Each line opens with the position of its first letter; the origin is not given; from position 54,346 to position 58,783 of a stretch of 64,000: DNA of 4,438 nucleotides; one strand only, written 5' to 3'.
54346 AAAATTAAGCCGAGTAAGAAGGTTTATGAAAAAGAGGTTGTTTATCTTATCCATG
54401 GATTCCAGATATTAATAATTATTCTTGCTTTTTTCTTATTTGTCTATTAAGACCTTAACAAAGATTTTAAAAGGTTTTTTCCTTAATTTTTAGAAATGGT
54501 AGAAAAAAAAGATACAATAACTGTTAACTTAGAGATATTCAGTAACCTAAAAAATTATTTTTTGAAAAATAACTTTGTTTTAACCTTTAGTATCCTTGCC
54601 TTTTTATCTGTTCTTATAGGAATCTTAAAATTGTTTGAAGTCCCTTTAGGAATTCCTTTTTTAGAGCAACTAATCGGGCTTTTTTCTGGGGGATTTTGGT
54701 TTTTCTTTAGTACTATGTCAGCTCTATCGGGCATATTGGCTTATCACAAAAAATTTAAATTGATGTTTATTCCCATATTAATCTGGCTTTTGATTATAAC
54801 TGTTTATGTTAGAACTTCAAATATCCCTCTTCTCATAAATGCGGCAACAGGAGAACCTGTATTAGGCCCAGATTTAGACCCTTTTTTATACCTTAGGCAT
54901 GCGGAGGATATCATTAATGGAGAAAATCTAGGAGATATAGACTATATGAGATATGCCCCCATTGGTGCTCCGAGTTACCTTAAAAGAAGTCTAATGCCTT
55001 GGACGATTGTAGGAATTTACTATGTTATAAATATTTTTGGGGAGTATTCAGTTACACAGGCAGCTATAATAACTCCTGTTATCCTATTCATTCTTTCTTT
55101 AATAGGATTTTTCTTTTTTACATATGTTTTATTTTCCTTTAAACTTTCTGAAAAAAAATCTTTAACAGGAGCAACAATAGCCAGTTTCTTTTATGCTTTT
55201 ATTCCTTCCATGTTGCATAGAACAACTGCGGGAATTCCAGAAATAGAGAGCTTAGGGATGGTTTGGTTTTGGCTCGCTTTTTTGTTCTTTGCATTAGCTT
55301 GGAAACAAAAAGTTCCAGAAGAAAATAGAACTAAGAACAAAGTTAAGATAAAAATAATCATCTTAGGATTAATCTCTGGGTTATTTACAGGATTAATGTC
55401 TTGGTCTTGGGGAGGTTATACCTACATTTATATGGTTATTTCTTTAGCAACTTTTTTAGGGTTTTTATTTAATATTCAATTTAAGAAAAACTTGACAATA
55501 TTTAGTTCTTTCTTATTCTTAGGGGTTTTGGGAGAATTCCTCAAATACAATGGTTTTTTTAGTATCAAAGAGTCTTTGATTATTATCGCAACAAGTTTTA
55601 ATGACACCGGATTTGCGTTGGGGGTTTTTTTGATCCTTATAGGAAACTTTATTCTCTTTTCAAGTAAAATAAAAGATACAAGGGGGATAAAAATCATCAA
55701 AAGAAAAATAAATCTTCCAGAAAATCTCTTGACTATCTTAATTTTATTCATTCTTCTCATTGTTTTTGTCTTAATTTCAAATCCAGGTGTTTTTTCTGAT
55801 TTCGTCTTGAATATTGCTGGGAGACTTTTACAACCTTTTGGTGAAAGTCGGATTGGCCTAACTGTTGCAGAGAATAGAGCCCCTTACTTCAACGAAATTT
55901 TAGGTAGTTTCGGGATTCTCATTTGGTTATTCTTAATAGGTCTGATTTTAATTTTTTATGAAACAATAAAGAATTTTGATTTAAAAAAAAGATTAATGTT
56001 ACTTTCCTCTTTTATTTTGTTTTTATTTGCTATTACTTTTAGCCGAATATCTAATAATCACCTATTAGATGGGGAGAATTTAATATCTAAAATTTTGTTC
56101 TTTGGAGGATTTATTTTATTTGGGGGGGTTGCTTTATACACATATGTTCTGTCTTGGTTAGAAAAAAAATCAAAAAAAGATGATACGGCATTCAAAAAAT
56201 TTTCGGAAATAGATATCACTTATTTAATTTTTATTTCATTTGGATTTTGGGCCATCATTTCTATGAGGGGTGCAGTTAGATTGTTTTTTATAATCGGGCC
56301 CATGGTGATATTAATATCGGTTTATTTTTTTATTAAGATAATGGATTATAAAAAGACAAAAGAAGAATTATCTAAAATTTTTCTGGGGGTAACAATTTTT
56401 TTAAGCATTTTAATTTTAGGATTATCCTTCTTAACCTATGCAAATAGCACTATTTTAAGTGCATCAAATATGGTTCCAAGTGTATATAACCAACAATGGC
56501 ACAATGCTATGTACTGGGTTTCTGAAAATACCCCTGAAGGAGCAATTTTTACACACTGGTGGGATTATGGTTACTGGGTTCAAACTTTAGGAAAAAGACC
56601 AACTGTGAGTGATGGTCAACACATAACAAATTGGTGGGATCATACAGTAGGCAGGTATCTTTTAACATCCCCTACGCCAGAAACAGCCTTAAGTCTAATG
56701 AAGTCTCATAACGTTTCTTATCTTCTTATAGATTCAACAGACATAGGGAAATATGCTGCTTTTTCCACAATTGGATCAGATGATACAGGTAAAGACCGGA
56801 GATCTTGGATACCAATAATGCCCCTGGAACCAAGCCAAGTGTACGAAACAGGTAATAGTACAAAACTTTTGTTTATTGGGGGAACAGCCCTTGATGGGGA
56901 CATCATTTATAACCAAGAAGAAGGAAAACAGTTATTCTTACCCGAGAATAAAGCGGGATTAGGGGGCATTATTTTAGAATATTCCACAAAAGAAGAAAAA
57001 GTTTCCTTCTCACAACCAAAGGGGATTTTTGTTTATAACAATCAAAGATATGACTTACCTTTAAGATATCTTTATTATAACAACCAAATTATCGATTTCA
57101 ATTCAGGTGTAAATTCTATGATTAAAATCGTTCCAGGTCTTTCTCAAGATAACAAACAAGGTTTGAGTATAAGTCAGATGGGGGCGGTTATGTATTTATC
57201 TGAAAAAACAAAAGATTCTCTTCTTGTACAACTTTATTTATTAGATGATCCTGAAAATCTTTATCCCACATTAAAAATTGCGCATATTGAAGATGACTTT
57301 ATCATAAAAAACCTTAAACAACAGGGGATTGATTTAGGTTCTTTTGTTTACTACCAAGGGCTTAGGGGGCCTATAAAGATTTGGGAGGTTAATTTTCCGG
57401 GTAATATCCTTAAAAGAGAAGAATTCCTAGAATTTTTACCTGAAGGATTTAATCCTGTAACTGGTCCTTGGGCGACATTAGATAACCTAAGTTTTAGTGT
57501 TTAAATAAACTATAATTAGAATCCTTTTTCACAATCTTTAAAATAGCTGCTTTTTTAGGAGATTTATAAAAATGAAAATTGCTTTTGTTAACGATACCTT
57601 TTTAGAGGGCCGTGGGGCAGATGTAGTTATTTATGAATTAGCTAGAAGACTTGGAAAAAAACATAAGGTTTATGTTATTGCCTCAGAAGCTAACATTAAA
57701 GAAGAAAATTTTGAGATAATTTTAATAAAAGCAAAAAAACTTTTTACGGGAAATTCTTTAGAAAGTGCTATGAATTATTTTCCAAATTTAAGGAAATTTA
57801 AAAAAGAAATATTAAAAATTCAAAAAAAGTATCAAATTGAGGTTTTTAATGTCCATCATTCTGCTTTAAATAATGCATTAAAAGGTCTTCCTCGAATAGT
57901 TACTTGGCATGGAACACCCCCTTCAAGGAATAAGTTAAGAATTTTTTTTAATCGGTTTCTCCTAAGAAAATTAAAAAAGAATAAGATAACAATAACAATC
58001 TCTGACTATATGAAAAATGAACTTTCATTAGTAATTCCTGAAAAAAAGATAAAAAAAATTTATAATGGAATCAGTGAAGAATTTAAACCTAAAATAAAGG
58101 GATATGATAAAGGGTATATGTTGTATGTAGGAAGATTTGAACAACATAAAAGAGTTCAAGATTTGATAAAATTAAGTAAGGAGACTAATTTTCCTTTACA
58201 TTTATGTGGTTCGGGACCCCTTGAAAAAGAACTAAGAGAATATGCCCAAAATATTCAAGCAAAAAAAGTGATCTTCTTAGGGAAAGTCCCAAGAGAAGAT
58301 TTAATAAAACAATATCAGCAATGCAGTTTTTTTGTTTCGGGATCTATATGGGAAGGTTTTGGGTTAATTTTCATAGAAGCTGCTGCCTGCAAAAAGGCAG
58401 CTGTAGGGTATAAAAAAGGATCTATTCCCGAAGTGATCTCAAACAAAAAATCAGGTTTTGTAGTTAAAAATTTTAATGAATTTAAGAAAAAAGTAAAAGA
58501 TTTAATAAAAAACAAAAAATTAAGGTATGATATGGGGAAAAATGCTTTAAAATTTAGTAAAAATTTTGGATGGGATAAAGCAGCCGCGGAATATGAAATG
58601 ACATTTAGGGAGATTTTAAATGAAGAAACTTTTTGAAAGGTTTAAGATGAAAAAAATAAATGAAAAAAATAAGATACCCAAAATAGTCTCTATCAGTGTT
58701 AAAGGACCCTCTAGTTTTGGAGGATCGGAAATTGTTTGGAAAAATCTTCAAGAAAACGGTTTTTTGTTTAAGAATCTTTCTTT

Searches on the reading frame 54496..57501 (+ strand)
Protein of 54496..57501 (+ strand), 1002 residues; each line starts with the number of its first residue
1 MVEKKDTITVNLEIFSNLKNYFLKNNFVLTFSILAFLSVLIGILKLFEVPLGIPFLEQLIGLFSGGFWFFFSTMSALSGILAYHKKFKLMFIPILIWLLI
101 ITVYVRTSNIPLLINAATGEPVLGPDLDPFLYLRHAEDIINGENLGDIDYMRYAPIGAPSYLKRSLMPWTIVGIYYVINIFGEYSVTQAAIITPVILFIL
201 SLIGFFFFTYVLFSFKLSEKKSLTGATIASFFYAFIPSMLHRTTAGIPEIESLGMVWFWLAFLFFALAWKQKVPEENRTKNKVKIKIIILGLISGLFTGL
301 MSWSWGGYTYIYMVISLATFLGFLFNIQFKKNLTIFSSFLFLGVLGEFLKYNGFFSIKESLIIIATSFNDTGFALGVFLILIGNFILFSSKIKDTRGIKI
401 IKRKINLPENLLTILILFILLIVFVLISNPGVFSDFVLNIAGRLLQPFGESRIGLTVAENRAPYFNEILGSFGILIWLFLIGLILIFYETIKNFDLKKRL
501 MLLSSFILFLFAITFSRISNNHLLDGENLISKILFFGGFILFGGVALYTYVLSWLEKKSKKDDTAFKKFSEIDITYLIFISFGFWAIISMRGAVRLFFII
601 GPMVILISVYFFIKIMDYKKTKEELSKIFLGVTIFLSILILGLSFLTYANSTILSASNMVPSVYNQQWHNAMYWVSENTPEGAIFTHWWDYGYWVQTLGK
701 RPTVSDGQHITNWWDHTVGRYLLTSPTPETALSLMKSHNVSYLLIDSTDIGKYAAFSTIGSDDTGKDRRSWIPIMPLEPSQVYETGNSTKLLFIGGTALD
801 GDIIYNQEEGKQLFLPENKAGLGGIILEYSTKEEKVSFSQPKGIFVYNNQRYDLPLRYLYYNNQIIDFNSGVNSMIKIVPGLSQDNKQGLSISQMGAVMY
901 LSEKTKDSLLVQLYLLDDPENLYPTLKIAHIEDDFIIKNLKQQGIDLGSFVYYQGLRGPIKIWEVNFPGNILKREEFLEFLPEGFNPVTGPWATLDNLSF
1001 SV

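Call 9: search_protein_families(library=pfam, proteins=[window:54496-57501:+], max_evalue=0.001)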
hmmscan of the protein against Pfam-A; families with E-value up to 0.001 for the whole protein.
window:54496-57501:+ (1002 aa): 2 families
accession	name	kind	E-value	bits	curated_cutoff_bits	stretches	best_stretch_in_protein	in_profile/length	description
PF22627.1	AglB_core-like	-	1.6e-05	25.6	27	0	687-747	49-108/111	AglB core domain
PF02516.20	STT3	-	7.8e-05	22.8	24.5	1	126-397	31-248/405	Oligosaccharyl transferase STT3, N-terminal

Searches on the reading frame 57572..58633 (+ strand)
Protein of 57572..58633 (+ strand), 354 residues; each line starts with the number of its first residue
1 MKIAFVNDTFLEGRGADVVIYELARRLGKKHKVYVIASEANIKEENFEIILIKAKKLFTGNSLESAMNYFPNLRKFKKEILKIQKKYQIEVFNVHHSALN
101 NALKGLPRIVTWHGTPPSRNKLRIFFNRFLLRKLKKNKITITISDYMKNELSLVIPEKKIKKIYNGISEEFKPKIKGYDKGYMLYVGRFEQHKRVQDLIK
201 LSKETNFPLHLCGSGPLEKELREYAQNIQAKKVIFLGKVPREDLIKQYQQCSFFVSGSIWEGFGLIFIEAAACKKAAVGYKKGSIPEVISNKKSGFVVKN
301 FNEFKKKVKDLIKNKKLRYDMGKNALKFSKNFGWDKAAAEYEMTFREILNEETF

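Call 52: search_protein_families(library=pfam, proteins=[window:57572-58633:+], max_evalue=0.001)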
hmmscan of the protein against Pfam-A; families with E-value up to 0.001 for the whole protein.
window:57572-58633:+ (354 aa): 4 families
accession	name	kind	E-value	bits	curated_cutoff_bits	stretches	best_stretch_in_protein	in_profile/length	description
PF00534.26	Glycos_transf_1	-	4e-35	121.3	26.4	1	171-327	6-171/172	Glycosyl transferases group 1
PF13692.12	Glyco_trans_1_4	-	5.1e-23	82.4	27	1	182-314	3-142/142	Glycosyl transferases group 1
PF13439.12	Glyco_transf_4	-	1.6e-17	64.5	28.5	1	15-170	3-169/170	Glycosyltransferase Family 4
PF13524.12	Glyco_trans_1_2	-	5.7e-07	30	25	1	202-335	9-136/144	Glycosyl transferase-like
